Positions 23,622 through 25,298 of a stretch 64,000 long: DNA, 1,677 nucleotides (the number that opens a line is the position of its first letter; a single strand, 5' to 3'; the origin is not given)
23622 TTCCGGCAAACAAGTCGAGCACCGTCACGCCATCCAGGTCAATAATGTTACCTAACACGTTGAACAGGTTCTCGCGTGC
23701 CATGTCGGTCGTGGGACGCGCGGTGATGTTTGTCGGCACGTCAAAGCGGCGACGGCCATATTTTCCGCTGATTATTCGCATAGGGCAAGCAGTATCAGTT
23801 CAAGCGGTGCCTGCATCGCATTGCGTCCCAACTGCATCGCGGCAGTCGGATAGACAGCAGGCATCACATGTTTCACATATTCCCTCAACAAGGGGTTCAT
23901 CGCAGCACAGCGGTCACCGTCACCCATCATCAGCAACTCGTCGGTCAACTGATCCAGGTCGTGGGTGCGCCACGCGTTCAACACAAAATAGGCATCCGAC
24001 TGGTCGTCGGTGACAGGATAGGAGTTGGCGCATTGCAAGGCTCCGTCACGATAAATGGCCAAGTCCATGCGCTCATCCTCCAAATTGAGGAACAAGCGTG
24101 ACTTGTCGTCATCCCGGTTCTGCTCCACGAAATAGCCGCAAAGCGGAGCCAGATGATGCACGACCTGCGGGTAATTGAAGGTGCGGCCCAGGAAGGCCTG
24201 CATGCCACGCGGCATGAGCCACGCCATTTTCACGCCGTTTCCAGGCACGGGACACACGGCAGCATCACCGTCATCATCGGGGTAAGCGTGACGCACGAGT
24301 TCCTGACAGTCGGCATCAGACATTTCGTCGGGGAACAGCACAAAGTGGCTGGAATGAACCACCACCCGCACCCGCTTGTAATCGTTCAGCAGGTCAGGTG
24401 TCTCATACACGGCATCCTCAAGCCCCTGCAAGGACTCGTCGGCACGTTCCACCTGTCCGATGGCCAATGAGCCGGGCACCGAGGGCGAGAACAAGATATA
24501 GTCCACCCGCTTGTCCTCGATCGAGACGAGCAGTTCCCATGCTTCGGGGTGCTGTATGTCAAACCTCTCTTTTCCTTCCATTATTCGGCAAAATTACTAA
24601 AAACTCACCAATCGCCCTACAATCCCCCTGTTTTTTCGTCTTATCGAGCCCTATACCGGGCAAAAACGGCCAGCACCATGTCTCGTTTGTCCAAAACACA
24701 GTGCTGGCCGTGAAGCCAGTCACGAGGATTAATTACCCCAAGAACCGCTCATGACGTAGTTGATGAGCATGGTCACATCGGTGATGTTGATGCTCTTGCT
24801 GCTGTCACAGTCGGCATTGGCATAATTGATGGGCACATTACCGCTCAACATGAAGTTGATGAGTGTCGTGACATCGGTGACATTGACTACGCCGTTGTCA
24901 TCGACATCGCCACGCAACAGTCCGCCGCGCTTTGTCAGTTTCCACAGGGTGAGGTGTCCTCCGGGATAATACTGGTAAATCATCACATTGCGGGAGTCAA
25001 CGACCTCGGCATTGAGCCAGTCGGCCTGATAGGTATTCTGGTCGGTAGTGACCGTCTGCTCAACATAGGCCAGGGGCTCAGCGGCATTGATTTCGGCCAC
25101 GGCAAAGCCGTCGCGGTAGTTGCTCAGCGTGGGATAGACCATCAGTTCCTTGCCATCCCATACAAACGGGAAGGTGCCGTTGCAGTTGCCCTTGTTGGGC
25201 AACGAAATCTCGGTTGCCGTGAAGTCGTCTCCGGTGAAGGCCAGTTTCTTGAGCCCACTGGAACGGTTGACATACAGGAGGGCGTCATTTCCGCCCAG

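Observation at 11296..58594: Five secreted hydrolases of three unrelated catalytic classes share a C-terminal dockerin-like double repeat and have no recognisable T9SS sorting domain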

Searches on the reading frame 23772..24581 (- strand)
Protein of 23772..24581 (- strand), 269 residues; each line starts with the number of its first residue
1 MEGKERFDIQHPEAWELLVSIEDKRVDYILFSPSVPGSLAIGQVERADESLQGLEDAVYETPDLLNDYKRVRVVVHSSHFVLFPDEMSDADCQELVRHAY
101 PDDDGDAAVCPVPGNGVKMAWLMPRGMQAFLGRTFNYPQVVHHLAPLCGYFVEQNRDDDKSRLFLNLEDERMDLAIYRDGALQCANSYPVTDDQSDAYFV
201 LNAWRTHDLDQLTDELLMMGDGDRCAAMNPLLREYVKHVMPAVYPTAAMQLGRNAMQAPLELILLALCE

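Call 17: search_protein_families(library=pfam, proteins=[window:23772-24581:-], max_evalue=0.01)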
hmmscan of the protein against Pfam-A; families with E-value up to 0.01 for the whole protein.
window:23772-24581:- (269 aa): 1 family
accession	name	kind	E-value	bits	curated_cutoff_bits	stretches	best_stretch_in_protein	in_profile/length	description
PF12864.12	DUF3822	-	8.4e-38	130.4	24.9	1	5-239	2-241/241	Protein of unknown function (DUF3822)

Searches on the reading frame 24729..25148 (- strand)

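Call 42: search_protein_families(library=ncbifam, proteins=[window:24729-25148:-], max_evalue=1)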
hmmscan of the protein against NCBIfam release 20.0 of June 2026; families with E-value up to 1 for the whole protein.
window:24729-25148:- (139 aa): 2 families
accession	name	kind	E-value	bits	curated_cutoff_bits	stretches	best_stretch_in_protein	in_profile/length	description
NF049990.1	CellobisidaseCelK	equivalog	5.1e-06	24.9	1700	1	77-133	827-883/889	cellulose 1,4-beta-cellobiosidase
NF006157.0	PRK08300.1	subfamily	0.06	12.6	166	1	9-107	185-279/303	acetaldehyde dehydrogenase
